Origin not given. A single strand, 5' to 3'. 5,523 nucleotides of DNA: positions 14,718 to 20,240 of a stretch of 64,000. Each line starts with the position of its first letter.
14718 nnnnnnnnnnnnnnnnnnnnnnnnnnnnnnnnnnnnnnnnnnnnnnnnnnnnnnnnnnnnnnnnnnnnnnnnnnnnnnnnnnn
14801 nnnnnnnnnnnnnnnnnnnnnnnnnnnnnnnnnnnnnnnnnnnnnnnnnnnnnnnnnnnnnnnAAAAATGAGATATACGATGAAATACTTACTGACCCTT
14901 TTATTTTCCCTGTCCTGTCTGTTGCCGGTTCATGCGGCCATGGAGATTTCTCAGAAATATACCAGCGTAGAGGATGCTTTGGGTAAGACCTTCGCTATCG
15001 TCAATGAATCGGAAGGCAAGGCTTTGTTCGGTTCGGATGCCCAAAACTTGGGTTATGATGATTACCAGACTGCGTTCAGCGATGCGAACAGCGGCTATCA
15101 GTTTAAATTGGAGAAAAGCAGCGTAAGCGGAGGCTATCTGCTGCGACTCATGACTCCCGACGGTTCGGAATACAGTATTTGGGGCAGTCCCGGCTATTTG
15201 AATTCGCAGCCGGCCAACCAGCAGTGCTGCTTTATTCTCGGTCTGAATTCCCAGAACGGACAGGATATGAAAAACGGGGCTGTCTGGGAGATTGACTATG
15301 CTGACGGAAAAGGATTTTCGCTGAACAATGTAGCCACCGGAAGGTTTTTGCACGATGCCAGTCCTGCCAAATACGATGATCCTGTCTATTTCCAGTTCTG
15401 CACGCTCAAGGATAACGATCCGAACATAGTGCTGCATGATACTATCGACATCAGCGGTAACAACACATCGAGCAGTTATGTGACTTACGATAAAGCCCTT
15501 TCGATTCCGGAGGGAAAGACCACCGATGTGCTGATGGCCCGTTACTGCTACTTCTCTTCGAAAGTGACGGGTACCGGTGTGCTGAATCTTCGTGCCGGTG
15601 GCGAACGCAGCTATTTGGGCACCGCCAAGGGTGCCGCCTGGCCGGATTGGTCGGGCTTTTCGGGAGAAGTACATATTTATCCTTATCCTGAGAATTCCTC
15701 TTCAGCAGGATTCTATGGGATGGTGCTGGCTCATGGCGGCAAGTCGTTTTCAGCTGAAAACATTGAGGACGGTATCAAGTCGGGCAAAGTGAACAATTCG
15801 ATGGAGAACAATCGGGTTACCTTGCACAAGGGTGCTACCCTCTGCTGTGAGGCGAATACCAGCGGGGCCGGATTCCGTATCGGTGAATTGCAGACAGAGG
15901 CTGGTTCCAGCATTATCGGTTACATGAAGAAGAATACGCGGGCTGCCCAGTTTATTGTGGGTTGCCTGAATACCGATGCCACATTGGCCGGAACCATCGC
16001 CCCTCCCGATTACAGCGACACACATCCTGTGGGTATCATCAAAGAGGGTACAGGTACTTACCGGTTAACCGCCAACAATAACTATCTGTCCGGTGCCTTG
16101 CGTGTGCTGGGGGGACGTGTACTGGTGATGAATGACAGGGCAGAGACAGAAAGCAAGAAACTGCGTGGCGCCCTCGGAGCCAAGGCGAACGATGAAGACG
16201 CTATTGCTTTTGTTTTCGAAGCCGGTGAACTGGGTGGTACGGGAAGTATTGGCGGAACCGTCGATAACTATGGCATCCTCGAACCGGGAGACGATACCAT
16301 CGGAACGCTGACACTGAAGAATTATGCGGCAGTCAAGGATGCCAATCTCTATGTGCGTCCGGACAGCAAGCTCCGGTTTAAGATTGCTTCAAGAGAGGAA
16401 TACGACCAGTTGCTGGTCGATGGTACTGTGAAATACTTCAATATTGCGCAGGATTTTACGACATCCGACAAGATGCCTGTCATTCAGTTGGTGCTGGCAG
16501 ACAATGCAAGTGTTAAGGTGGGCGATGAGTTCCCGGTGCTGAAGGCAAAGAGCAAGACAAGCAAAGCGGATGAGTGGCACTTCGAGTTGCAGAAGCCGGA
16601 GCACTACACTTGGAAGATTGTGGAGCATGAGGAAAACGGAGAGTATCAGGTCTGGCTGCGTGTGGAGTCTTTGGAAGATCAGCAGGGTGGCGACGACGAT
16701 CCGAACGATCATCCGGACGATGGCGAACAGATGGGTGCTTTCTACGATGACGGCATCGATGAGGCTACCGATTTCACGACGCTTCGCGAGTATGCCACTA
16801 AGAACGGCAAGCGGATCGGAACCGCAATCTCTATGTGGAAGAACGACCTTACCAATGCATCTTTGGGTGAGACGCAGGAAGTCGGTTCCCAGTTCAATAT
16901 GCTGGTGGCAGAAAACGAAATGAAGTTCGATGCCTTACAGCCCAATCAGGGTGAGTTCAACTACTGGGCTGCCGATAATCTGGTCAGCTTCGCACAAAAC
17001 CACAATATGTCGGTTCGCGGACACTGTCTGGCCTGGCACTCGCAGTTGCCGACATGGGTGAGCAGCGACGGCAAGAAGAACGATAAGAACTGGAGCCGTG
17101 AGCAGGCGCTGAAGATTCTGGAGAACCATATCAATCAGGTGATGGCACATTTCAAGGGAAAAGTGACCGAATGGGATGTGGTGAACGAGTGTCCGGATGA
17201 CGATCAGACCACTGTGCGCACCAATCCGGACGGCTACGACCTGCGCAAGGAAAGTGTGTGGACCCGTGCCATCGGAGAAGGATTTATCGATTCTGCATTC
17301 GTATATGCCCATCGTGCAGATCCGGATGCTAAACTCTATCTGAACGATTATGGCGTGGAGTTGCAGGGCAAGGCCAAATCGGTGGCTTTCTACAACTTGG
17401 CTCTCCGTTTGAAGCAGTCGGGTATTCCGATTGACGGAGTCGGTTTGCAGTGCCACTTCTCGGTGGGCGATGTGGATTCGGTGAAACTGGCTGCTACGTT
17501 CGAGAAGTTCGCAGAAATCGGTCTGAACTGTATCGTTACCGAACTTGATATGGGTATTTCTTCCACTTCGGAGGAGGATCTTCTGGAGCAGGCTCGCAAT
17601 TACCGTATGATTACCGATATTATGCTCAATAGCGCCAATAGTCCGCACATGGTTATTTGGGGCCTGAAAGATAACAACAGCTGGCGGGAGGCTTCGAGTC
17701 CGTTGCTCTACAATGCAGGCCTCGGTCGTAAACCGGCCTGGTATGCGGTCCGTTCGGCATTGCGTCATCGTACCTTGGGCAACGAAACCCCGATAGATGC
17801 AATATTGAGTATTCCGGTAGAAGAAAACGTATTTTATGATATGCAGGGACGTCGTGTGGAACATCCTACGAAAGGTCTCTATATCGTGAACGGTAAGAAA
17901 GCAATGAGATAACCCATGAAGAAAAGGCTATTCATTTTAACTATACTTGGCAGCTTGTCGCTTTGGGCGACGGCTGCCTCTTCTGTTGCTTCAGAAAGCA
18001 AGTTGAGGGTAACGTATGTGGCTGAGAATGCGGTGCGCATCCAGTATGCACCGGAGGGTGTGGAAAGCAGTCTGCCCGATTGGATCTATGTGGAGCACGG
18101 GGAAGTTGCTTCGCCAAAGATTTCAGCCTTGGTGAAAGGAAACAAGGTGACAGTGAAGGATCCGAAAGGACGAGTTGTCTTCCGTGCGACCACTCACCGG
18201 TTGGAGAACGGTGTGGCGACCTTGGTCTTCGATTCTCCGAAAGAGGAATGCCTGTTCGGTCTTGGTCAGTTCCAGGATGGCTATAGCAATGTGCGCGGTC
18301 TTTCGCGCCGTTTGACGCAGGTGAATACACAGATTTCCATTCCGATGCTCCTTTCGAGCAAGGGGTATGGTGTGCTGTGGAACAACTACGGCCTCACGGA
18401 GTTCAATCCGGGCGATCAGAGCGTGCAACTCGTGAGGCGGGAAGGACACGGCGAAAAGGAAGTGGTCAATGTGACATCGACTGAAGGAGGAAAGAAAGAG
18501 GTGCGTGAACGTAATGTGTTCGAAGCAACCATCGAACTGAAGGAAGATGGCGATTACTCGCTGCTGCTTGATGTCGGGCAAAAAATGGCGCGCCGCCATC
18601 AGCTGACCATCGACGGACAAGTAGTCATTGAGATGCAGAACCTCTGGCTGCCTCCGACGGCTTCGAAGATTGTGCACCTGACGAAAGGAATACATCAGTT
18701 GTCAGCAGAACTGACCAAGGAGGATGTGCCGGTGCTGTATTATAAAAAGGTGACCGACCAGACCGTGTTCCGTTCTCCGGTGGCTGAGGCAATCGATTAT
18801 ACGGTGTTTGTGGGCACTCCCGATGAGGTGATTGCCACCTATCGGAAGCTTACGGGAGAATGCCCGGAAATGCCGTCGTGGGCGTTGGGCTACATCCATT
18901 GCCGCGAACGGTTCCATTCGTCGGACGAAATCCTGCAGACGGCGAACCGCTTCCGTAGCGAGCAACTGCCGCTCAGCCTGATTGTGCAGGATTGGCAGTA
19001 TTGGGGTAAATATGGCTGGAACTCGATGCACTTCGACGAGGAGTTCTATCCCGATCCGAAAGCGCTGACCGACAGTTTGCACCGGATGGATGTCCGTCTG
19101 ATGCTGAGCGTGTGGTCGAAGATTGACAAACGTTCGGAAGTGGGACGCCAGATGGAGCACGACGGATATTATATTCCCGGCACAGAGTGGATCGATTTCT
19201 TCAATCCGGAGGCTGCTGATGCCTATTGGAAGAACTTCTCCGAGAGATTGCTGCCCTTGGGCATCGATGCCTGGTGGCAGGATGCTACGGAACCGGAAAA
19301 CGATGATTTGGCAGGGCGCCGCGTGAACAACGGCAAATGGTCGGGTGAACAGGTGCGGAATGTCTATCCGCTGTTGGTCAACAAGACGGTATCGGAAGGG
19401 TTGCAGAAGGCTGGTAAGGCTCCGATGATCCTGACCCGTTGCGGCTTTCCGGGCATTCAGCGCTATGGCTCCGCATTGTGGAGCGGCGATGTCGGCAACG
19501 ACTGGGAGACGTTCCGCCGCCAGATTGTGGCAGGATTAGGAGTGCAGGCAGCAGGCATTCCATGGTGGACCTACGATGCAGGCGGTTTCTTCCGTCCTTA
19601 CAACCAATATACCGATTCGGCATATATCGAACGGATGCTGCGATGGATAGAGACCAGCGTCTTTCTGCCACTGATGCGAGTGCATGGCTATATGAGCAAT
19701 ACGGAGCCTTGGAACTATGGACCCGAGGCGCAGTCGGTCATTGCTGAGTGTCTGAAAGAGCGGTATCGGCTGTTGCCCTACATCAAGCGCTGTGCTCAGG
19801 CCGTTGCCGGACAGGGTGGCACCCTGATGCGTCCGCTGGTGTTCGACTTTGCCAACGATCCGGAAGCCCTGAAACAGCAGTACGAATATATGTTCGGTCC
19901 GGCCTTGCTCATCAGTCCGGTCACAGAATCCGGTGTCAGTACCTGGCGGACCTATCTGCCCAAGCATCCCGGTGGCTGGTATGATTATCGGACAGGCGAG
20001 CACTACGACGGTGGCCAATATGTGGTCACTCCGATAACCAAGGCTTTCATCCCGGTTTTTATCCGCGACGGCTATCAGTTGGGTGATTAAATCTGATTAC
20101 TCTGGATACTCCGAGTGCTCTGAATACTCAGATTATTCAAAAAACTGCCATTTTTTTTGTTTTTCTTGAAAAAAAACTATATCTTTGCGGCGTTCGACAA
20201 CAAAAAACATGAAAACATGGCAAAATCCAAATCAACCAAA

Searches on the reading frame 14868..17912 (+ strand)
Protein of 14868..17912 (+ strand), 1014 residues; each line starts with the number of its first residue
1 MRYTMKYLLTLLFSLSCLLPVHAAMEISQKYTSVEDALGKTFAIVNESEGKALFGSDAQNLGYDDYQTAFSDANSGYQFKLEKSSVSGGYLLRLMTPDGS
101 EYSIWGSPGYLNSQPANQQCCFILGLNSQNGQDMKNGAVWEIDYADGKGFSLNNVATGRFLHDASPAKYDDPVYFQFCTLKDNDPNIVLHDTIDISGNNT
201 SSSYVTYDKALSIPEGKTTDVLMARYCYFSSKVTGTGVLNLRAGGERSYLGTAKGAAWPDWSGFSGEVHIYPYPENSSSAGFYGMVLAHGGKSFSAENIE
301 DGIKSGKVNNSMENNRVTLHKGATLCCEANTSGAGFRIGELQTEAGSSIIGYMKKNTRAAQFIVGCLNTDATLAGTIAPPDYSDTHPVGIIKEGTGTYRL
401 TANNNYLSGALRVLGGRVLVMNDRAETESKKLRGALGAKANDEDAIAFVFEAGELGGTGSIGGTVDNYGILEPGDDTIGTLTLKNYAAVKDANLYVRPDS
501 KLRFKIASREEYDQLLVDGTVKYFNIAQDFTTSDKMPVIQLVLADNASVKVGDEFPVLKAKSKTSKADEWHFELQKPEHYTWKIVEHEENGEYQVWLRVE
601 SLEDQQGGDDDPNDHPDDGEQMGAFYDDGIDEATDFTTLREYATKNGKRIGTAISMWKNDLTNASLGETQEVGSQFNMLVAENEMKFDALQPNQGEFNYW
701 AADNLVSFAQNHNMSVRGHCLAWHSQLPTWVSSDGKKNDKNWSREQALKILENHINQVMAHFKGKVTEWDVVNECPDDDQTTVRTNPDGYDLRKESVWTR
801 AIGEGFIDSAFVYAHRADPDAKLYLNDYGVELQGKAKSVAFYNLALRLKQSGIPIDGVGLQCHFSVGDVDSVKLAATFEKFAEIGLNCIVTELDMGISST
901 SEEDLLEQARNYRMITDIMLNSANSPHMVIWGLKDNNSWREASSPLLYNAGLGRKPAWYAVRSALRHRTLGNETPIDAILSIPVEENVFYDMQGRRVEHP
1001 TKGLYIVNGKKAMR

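Call 44: search_protein_families(library=pfam, proteins=[window:14868-17912:+], max_evalue=0.00001)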
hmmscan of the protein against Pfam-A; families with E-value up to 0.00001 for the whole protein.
window:14868-17912:+ (1014 aa): 1 family
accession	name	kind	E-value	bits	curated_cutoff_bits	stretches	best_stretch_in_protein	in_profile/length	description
PF00331.26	Glyco_hydro_10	-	6e-95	318.5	22.1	1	639-963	2-310/311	Glycosyl hydrolase family 10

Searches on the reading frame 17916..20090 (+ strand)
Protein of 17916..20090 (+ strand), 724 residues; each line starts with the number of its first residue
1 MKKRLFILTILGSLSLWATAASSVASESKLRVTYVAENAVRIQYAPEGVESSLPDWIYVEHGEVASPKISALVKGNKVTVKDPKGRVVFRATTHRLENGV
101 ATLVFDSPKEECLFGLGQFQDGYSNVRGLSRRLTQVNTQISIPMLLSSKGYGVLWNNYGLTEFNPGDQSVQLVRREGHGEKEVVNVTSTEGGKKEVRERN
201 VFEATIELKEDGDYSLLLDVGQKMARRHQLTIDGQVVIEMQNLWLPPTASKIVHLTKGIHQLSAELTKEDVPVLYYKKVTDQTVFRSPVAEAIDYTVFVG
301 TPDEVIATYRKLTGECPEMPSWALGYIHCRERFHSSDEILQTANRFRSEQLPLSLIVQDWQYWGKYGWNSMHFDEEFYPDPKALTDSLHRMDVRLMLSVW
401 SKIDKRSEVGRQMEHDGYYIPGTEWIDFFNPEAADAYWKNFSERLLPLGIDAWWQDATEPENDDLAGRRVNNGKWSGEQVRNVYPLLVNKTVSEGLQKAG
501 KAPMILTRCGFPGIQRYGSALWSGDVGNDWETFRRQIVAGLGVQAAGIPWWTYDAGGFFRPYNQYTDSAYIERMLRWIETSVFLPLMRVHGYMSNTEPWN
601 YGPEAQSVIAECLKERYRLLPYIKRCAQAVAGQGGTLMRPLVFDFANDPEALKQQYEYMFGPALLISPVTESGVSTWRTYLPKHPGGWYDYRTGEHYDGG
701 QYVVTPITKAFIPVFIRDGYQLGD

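Call 44: search_protein_families(library=pfam, proteins=[window:17916-20090:+], max_evalue=0.00001)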
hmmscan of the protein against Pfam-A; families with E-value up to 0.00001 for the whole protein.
window:17916-20090:+ (724 aa): 3 families
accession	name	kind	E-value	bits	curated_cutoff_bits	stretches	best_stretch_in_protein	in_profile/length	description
PF01055.32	Glyco_hydro_31_2nd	-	5.6e-81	272.9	23.5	1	318-623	3-325/328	Glycosyl hydrolases family 31 TIM-barrel domain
PF21365.3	Glyco_hydro_31_3rd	-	1.9e-25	89.5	24.4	1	634-720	1-85/87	Glycosyl hydrolase family 31 C-terminal domain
PF13802.12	Gal_mutarotas_2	-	8.1e-06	26.7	27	0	66-163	38-183/184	Glycosyl hydrolase 31 N-terminal galactose mutarotase-like domain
